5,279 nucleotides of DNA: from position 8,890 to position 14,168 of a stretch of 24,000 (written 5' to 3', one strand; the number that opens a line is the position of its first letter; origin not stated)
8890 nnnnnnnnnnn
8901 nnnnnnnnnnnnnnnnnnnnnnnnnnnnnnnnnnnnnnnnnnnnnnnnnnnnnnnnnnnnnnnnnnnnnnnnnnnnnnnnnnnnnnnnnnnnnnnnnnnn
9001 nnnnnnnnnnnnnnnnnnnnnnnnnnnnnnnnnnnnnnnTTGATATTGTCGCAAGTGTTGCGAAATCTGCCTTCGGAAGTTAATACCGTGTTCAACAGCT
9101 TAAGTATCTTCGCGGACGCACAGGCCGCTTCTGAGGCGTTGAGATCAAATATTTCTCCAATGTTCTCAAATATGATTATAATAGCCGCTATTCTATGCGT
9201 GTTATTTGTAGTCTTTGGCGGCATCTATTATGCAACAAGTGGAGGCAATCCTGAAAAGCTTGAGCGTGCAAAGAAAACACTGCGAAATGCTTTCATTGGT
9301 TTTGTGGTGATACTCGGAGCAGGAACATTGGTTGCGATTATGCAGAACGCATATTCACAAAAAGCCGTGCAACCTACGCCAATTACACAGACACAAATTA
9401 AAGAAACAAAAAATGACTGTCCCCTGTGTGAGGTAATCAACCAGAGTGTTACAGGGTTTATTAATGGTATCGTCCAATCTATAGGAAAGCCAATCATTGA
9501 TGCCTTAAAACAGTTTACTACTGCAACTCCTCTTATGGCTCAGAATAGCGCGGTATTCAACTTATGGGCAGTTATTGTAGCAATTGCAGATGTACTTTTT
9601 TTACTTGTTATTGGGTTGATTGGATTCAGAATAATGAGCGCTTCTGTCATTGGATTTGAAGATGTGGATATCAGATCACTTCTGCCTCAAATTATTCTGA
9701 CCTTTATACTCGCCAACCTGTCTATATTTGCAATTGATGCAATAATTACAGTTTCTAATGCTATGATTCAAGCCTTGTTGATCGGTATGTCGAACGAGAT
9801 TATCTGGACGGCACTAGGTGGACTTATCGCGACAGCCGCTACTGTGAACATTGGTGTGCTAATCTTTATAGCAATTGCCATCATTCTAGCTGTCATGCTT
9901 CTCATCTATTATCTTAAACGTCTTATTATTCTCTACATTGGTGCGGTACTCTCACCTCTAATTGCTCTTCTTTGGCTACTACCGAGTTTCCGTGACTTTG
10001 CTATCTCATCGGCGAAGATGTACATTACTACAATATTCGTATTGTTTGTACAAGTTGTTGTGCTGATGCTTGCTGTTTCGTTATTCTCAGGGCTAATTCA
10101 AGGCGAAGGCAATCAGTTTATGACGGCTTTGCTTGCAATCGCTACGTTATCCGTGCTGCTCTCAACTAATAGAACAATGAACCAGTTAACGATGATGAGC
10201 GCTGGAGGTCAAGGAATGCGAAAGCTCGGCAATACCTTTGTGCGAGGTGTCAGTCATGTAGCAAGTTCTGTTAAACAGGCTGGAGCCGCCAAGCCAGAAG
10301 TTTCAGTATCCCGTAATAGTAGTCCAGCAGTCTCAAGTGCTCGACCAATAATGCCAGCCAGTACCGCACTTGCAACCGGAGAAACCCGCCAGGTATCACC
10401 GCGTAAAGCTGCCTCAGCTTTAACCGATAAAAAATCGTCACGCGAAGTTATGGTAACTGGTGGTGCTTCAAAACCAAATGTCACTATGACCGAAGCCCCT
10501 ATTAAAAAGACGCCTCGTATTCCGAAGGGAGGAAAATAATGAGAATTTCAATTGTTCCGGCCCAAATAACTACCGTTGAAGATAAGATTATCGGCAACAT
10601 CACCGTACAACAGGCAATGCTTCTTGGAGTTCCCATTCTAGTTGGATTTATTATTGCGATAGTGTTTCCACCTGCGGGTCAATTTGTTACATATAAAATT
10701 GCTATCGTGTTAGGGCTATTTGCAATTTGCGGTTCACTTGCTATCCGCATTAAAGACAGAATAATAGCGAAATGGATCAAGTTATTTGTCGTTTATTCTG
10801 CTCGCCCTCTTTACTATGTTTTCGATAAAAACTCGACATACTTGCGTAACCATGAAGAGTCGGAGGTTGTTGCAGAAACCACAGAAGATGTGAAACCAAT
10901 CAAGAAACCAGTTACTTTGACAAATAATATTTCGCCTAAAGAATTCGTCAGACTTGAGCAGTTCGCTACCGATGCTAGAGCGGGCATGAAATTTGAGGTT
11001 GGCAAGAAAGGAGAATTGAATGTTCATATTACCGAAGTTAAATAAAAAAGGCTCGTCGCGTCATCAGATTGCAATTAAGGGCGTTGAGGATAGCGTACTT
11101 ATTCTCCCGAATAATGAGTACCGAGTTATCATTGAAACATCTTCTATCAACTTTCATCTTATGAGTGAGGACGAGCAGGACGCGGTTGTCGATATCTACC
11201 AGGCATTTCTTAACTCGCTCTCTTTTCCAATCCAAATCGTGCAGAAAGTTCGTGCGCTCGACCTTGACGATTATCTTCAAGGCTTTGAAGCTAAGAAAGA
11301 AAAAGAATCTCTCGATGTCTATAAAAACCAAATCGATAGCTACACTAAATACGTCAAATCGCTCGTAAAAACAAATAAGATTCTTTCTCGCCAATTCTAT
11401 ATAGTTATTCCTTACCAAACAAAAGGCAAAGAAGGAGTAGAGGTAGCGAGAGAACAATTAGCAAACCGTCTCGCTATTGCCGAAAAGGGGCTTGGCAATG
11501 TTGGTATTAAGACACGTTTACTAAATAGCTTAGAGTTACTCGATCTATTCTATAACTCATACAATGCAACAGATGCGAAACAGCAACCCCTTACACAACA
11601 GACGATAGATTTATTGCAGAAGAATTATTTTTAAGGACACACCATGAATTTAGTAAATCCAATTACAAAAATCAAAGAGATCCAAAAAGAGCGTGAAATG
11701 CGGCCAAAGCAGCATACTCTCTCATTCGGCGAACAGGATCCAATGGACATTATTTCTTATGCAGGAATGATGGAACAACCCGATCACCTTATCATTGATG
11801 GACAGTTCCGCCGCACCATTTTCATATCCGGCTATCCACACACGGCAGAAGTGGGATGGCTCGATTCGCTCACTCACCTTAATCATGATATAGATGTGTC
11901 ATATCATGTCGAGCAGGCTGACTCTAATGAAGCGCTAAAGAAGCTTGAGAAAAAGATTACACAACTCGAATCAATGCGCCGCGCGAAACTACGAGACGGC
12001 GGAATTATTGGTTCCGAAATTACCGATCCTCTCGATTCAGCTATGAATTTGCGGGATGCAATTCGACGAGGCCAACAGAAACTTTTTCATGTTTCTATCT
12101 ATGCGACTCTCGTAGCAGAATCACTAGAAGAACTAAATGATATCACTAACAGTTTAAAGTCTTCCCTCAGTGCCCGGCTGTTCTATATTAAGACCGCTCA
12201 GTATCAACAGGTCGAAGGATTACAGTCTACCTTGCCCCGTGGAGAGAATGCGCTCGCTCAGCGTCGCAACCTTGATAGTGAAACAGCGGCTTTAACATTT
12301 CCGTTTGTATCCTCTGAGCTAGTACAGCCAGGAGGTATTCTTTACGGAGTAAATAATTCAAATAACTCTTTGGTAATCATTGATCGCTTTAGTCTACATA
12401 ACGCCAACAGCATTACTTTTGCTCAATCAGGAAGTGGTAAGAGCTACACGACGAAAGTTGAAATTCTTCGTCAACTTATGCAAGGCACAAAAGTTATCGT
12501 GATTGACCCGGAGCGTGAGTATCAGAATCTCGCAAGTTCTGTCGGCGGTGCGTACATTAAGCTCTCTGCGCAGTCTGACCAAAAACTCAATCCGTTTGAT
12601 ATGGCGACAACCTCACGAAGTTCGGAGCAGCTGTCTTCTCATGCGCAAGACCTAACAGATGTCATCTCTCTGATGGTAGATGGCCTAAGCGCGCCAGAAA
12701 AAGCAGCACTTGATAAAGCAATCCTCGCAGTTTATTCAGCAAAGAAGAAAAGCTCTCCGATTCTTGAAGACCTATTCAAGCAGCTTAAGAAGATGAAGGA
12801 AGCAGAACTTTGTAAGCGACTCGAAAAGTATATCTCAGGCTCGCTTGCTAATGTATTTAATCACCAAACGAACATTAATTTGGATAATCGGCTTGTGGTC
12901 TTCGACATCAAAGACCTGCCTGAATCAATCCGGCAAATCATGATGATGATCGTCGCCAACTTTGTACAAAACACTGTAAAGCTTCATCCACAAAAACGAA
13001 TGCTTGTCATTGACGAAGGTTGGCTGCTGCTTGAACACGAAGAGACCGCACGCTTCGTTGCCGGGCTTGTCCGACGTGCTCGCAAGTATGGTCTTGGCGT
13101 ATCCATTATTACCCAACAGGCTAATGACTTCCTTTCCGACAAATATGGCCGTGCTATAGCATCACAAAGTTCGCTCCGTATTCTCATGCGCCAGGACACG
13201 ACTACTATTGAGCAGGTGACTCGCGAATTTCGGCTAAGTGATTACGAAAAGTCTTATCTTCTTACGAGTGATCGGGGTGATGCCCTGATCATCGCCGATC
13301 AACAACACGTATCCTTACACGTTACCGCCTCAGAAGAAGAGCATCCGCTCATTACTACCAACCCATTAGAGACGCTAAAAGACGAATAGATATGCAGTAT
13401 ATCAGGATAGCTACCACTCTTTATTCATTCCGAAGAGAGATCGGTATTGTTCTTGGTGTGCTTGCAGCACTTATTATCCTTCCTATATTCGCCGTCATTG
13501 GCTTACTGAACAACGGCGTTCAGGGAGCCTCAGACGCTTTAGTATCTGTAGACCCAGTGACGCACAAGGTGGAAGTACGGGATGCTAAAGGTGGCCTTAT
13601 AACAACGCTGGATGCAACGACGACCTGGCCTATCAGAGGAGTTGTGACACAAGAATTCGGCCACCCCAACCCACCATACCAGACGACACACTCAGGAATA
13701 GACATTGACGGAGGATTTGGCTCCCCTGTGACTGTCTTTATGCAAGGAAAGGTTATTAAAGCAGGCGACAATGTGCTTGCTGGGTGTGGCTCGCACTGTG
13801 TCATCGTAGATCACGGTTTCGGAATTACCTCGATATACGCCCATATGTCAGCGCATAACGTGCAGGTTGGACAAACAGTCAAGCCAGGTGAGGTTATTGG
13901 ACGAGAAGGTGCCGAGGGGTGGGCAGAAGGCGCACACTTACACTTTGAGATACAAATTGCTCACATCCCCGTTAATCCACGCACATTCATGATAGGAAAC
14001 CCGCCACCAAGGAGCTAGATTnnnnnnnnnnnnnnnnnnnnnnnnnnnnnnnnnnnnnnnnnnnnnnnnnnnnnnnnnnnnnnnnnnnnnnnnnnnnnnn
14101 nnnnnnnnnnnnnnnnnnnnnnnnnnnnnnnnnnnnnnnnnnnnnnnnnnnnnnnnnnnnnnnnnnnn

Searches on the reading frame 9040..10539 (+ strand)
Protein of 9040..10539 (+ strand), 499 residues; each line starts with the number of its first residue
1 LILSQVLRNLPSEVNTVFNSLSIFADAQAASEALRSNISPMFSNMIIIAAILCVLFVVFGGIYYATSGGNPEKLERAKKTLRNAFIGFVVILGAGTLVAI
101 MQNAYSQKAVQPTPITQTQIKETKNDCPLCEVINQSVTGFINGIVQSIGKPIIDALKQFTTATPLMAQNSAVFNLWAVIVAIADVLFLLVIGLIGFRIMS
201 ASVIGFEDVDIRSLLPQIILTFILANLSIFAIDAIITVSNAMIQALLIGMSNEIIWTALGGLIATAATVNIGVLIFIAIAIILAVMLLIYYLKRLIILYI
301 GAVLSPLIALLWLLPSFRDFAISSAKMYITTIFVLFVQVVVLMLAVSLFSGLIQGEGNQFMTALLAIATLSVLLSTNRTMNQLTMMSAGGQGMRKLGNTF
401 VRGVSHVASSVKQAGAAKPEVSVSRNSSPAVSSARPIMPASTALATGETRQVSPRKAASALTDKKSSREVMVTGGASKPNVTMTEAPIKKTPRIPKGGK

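Call 5: search_protein_families(library=pfam, proteins=[window:9040-10539:+])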
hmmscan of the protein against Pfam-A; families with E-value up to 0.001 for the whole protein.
window:9040-10539:+ (499 aa): 1 family
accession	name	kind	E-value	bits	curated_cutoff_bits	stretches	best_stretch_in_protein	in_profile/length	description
PF18895.5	T4SS_pilin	-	6.7e-11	42.6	26.6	1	42-98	13-68/71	Type IV secretion system pilin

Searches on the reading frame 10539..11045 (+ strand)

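Call 5: search_protein_families(library=pfam, proteins=[window:10539-11045:+])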
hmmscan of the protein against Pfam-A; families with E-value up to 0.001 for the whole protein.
window:10539-11045:+ (168 aa): 1 family
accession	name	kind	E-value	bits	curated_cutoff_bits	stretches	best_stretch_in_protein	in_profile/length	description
PF12666.12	PrgI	-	2.5e-05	25.1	27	1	6-81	2-80/91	PrgI family protein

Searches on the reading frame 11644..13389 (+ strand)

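Call 5: search_protein_families(library=pfam, proteins=[window:11644-13389:+])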
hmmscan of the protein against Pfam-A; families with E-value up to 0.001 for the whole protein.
window:11644-13389:+ (581 aa): 3 families
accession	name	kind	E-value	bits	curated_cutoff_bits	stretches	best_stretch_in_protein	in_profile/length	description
PF19044.6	P-loop_TraG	-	5.3e-27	94.9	25.8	1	250-544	26-347/413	TraG P-loop domain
PF12846.13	AAA_10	-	3.4e-18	66.2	27.5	1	253-508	21-298/362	AAA-like domain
PF01935.23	DUF87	-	3e-10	41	23.2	1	259-434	29-198/220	Helicase HerA, central domain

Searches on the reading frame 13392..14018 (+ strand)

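Call 5: search_protein_families(library=pfam, proteins=[window:13392-14018:+])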
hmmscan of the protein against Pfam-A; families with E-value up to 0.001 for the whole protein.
window:13392-14018:+ (208 aa): 1 family
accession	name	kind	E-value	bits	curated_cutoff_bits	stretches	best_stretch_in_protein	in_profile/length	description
PF01551.29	Peptidase_M23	-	2.1e-25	89.2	28.7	1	99-196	2-96/96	Peptidase family M23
